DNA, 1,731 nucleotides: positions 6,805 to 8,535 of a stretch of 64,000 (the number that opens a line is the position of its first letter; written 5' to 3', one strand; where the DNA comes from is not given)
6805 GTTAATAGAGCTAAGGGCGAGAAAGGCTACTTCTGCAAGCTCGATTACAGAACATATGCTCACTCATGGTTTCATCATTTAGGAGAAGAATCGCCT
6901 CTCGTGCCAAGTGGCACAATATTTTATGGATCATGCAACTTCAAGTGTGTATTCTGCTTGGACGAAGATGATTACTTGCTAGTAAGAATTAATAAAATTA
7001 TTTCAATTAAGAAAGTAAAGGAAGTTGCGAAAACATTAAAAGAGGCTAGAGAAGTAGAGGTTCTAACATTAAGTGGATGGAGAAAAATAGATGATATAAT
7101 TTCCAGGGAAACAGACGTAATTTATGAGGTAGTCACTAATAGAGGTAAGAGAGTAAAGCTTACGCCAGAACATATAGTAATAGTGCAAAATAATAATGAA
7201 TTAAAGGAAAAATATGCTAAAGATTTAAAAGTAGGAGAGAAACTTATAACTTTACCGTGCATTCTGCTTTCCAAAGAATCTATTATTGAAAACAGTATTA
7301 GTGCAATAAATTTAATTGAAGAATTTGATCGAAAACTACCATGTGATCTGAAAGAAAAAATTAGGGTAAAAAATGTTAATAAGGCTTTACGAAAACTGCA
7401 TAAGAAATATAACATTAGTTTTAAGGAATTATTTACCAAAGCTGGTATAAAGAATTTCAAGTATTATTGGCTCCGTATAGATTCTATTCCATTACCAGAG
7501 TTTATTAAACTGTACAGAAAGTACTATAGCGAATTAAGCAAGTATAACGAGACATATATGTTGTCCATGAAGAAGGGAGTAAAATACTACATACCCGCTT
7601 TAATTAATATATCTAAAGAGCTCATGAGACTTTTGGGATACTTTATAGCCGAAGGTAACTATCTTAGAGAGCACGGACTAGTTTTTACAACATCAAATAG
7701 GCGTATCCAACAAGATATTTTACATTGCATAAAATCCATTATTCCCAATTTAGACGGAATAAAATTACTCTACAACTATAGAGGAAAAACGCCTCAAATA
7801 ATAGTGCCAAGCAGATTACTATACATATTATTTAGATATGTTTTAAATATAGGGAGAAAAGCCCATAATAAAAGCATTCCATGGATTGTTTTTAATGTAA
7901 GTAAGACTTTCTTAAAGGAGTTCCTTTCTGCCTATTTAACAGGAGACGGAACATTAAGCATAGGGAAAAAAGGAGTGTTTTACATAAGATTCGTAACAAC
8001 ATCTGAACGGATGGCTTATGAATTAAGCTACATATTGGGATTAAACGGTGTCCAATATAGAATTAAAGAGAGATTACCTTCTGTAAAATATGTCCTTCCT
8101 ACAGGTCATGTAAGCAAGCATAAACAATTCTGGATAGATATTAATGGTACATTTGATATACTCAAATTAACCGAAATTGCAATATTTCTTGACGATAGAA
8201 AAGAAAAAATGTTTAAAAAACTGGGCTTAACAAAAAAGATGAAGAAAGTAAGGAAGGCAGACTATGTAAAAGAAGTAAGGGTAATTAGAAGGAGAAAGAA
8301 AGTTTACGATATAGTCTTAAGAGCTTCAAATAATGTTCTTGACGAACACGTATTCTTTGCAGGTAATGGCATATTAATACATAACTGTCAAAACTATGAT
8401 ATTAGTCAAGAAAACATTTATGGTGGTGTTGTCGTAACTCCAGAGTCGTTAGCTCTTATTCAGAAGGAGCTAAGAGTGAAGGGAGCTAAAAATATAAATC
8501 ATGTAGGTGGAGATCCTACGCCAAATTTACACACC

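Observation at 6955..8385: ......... intein inserted at the third Cys of the radical SAM CX3CX2C motif of a PflX-type enzyme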

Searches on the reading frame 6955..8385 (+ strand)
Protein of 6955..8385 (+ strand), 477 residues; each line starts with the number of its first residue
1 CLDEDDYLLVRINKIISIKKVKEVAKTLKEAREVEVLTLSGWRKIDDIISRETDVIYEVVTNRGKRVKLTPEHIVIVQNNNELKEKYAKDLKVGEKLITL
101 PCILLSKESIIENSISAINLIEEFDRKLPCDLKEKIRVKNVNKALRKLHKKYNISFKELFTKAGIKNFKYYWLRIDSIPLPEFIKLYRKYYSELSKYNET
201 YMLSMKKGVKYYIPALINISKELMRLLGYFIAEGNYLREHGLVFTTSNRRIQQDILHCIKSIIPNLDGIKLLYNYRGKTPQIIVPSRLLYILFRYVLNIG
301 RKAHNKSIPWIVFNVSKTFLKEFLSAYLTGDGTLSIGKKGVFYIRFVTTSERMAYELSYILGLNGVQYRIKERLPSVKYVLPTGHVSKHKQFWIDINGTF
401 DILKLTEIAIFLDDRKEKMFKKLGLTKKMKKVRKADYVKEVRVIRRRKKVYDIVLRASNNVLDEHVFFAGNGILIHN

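Call 4: search_protein_families(library=pfam, proteins=[window:6955-8385:+], max_evalue=1)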
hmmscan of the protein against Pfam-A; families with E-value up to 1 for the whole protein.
window:6955-8385:+ (477 aa): 3 families
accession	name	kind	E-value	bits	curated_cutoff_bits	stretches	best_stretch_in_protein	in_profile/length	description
PF14890.11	Intein_splicing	-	2.2e-15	57.2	35.8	1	34-477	37-155/155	Intein splicing domain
PF14528.11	LAGLIDADG_3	-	5.2e-11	43.1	22.5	2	320-373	3-55/82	LAGLIDADG-like domain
PF01079.26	Hint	-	0.00047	20.2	29.7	1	53-118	64-132/213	Hint module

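Call 5: search_protein_families(library=ncbifam, proteins=[window:6955-8385:+], max_evalue=1)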
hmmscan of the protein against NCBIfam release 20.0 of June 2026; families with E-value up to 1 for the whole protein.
window:6955-8385:+ (477 aa): 9 families
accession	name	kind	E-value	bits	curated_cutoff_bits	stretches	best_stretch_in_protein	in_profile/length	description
NF045703.1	rSAM_Tes_intein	exception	2.8e-34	118.1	1700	1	34-477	204-610/1040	tetraether lipid synthase Tes, intein-containing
NF011303.0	PRK14715.1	equivalog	7.6e-28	96.2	1585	1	45-432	959-1330/1627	DNA-directed DNA polymerase II large subunit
NF011491.0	PRK14898.1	equivalog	1.6e-08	33.1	783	1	41-388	136-402/860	DNA-directed RNA polymerase subunit A''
NF011302.0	PRK14714.1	equivalog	2e-05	22.3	1791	1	42-123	994-1075/1350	DNA-directed DNA polymerase II large subunit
TIGR01445.1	intein_Nterm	domain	0.00021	22.2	24.5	1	1-77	1-83/83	intein N-terminal splicing region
NF038098.1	GyrA_w_intein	exception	0.00036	18.5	1850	1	299-369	315-385/1232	intein-containing DNA gyrase subunit A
NF005852.0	PRK07773.1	equivalog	0.00041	18.7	780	1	224-404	509-689/886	replicative DNA helicase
NF007072.0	PRK09519.1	equivalog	0.034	12.5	1024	1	300-399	440-544/790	intein-containing recombinase RecA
TIGR01687.1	moaD_arch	subfamily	0.1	13.1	49.5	0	135-164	21-49/88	MoaD family protein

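Call 9: find_homologous_proteins(query=window:6955-8385:+)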
Query window:6955-8385:+ (477 aa): 9 proteins with E <= 0.001 among 8000 candidates.
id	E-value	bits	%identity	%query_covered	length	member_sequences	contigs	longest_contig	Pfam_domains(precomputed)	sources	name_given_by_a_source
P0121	1.1e-171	590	60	96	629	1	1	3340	PF14528.12,PF14890.12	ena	-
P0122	2.5e-111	391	42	100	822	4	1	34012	PF04055.28,PF13353.12,PF14890.12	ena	-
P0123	2.4e-71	259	36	100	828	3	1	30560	PF04055.28,PF13353.12,PF14528.12,PF14890.12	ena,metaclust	metaclust:\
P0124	2.5e-64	236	37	93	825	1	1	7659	PF04055.28,PF13353.12,PF14528.12,PF14890.12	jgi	jgi:uncharacterized Fe-S radical SAM superfamily protein PflX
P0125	4.0e-58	215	34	93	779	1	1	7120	PF04055.28,PF14528.12,PF14890.12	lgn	-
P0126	9.4e-58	214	31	100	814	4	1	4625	PF04055.28,PF14528.12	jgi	-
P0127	1.7e-52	197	36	74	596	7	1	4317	PF04055.28,PF14528.12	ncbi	ncbi:MAG: hypothetical protein DRP00_03185, partial [Candidatus Aenigmatarchaeota archaeon]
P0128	1.0e-36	145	42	42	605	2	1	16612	PF04055.28,PF13353.12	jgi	-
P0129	3.8e-4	37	30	34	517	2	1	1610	PF14528.12,PF01041.24,PF14890.12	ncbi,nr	ncbi:MAG: DegT/DnrJ/EryC1/StrS family aminotransferase, partial [Candidatus Pacearchaeota archaeon]|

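Call 27: find_related_loci(query=A1, collection=genome_contigs, flank=3000)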
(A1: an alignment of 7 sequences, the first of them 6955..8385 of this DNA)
Query A1 (477 aa) in genome_contigs; peptide patterns used: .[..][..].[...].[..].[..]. (x = any residue, [..] = any of these).
16 stretches matched a pattern; 10 encode a relative of the query (tblastn E <= 1e-3); 10 distinct loci.
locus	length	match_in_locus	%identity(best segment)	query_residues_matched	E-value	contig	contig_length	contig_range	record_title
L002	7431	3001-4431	99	1-477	0e+0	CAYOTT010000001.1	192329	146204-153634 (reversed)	MAG TPA_asm: uncultured Desulfurococcales archaeon isolate binchicken_co6_547 genome assembly, contig: NODE_10_length_19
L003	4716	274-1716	56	1-477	1e-177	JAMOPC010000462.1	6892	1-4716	MAG: Desulfurococcales archaeon isolate 4559-240_metabat1_scaf2bin.015 4559-240_scaffold_6409_c1, whole genome shotgun s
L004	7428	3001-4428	56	1-477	2e-172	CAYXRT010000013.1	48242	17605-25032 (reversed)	MAG TPA_asm: uncultured Desulfurococcales archaeon isolate SRP141552_co1_52 genome assembly, contig: NODE_236_length_482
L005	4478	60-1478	56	1-477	6e-173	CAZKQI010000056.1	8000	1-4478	MAG TPA_asm: uncultured archaeon isolate SRP141559_co1_87 genome assembly, contig: NODE_5561_length_8000_cov_12.489616,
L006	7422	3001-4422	54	1-477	2e-168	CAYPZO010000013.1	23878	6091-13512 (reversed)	MAG TPA_asm: uncultured Desulfurococcales archaeon isolate SRP141559_co1_84 genome assembly, contig: NODE_929_length_238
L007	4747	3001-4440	42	1-477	3e-118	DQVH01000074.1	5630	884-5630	MAG TPA_asm: Desulfurococcales archaeon isolate SZUA-1508 k95_368801, whole genome shotgun sequence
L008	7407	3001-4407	35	1-477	2e-71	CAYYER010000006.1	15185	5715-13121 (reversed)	MAG TPA_asm: uncultured archaeon isolate binchicken_co184_616 genome assembly, contig: NODE_7067_length_15185_cov_8.4896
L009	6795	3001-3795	30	217-477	4e-21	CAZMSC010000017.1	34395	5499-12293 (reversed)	MAG TPA_asm: uncultured Candidatus Bathyarchaeia archaeon isolate SRP104967_co1_102 genome assembly, contig: NODE_398_le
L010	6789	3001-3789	30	219-477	9e-19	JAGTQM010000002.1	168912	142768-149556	MAG: Candidatus Bathyarchaeota archaeon isolate QZM_A2_bin_24 QZM_A2_bin_24_scaffold_25_curated, whole genome shotgun se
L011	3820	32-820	29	219-477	6e-16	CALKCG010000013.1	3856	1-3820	MAG: uncultured archaeon isolate S1_Bin_METABAT__59_1 genome assembly, contig: c_000001366371, whole genome shotgun sequ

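Call 28: search_solved_structures(query=window:6955-8385:+, max_evalue=0.01)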
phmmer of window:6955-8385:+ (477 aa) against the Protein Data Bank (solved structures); distinct sequences matched with E-value up to 0.01: 2.
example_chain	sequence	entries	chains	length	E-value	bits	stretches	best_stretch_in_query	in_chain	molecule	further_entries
2cw7_A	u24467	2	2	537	3e-09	39.2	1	213-366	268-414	Endonuclease PI-PkoII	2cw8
6rpq_A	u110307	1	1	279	0.0084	17.9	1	47-99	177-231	Ubiquitin-like protein SMT3,1108aa long hypothetical cell division control protein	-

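Call 53: predict_structure(alignment_id=A1)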
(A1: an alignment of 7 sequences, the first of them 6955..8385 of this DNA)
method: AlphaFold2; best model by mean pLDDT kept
length: 477 residues; sequences in the alignment: 7
mean_pLDDT: 86.2   pTM: 0.87
mean pLDDT of the five models: 86.2, 85.3, 83.4, 69.7, 69.3
residues with pLDDT >= 90: 268; 70-90: 157; 50-70: 43; < 50: 9
segments of 3 or more residues with pLDDT < 50: 106-110
pLDDT, mean of each block of 10 residues (from residue 1): 93 91 90 87 91 94 94 90 91 93 57 78 93 93 94 95 93 93 96 93 81 91 95 86 87 92 81 67 90 93 87 89 91 70 84 92 89 69 63 87 84 76 59 80 90 88 88 91
secondary structure, 60 per line:
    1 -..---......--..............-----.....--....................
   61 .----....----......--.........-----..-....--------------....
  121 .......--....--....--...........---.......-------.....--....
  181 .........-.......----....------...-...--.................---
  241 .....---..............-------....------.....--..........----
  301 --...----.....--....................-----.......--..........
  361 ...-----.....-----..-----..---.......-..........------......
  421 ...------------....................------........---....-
elements in order: E7-12 E15-20 H21-28 E34-38 E41-61 E66-69 E74-79 E82-87 E117-119 H120-127 H130-133 E136-139 H142-152 H156-162 H170-174 E177-179 H180-189 H191-197 E202-205 E212-214 E216-218 H221-233 E234-237 E241-245 H249-262 E270-273 E280-284 H287-296 H310-314 H317-331 E332-336 E342-348 H351-363 E369-373 E391-397 H399-408 H415-423 E436-455 H462-465 E466-469 E473-476

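Call 57: search_protein_representatives(alignment_id=A1)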
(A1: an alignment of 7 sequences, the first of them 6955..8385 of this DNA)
Query: 7 sequences, 472 profile positions. Proteins with E-value up to 0.001 (for the whole library): 6346; up to 1e-10: 1770; up to 1e-30: 151. The best 150 are listed.
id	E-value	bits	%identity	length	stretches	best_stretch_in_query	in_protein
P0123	7.1e-208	707.6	-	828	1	1-472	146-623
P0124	1.0e-191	654.3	-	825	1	1-472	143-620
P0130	5.4e-153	526.6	-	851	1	1-472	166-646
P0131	8.1e-140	483.2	-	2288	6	1-472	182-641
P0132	1.2e-117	410.1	-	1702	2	1-472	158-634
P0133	2.2e-116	405.9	-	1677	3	1-472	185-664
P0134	1.0e-102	360.8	-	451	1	1-358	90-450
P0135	8.9e-100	351.1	-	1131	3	1-472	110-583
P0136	8.9e-93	328.0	-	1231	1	1-472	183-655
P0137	2.2e-92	326.7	-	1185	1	1-472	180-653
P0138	2.4e-81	290.4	-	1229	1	1-472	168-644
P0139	1.3e-71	258.3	-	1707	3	1-472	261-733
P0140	1.4e-64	235.1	-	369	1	306-472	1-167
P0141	9.7e-64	232.3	-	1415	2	1-472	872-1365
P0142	2.3e-63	231.0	-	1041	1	1-431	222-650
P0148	1.5e-56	208.6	-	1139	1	1-472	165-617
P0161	1.2e-45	172.7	-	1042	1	1-472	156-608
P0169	1.7e-42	162.3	-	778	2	211-472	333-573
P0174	7.7e-42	160.1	-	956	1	1-465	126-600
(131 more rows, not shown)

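Call 60: fold_search(model_id=the predicted structure, library=pdb)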
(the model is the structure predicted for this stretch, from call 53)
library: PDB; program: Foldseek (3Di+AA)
matches with E <= 10: 501; with E <= 0.001: 99
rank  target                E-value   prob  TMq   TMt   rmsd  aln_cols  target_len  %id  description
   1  2cw7                  1.3e-24  1.00  0.66  0.59  10.5       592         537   16  Crystal structure of intein homing endonuclease II (released 2006-04-18)
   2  7qsu                  5.1e-23  1.00  0.60  0.77   5.8       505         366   17  Crystal structure of homing endonuclease-associated TliVMA intein (C1A, d333-339) (released 2022-03-30)
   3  7qss                  1.0e-21  1.00  0.60  0.66   8.3       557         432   16  Crystal structure of homing endonuclease-associated TliVMA intein (C1A) (released 2022-03-30)
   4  7qst                  7.3e-17  1.00  0.52  0.67   6.7       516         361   15  Crystal structure of homing endonuclease-associated PhoVMA intein (C1A) (released 2022-03-30)
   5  1dq3                  2.0e-15  1.00  0.53  0.56   8.2       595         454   12  CRYSTAL STRUCTURE OF AN ARCHAEAL INTEIN-ENCODED HOMING ENDONUCLEASE PI-PFUI (released 2000-07-05)
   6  1vde_B                1.3e-12  1.00  0.43  0.47  22.7       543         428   13  PI-SCEI, A HOMING ENDONUCLEASE WITH PROTEIN SPLICING ACTIVITY (released 1998-04-08)
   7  1ef0_A                3.2e-12  1.00  0.43  0.47  23.8       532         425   11  CRYSTAL STRUCTURE OF PI-SCEI MINIPRECURSOR (released 2000-06-07)
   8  1vde_A                6.8e-12  1.00  0.42  0.46  20.9       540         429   12  PI-SCEI, A HOMING ENDONUCLEASE WITH PROTEIN SPLICING ACTIVITY (released 1998-04-08)
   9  1jva_B                1.3e-11  1.00  0.40  0.43  23.7       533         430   12  CRYSTAL STRUCTURE OF THE VMA1-DERIVED ENDONUCLEASE BEARING THE N AND C EXTEIN PROPEPTIDES (released 2002-08-29)
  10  1lws_A                1.6e-11  1.00  0.42  0.46  23.5       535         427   12  Crystal structure of the intein homing endonuclease PI-SceI bound to its recognition sequence (released 2002-09-27)
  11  1jva_A                1.1e-10  1.00  0.40  0.44  24.0       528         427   12  CRYSTAL STRUCTURE OF THE VMA1-DERIVED ENDONUCLEASE BEARING THE N AND C EXTEIN PROPEPTIDES (released 2002-08-29)
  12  1um2_A                1.4e-10  1.00  0.41  0.46  23.8       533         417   12  Crystal Structure of the Vma1-Derived Endonuclease with the Ligated Extein Segment (released 2004-09-22)
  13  1um2_B                2.5e-10  1.00  0.41  0.45  23.7       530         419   12  Crystal Structure of the Vma1-Derived Endonuclease with the Ligated Extein Segment (released 2004-09-22)
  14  1dfa                  3.3e-10  1.00  0.45  0.51   9.1       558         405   11  CRYSTAL STRUCTURE OF PI-SCEI IN C2 SPACE GROUP (released 1999-12-08)
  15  1lwt_A                1.4e-09  1.00  0.42  0.45  23.3       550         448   12  Crystal structure of the intein homing endonuclease PI-SceI bound to its substrate DNA (Ca2+ free) (released 2002-09-27)
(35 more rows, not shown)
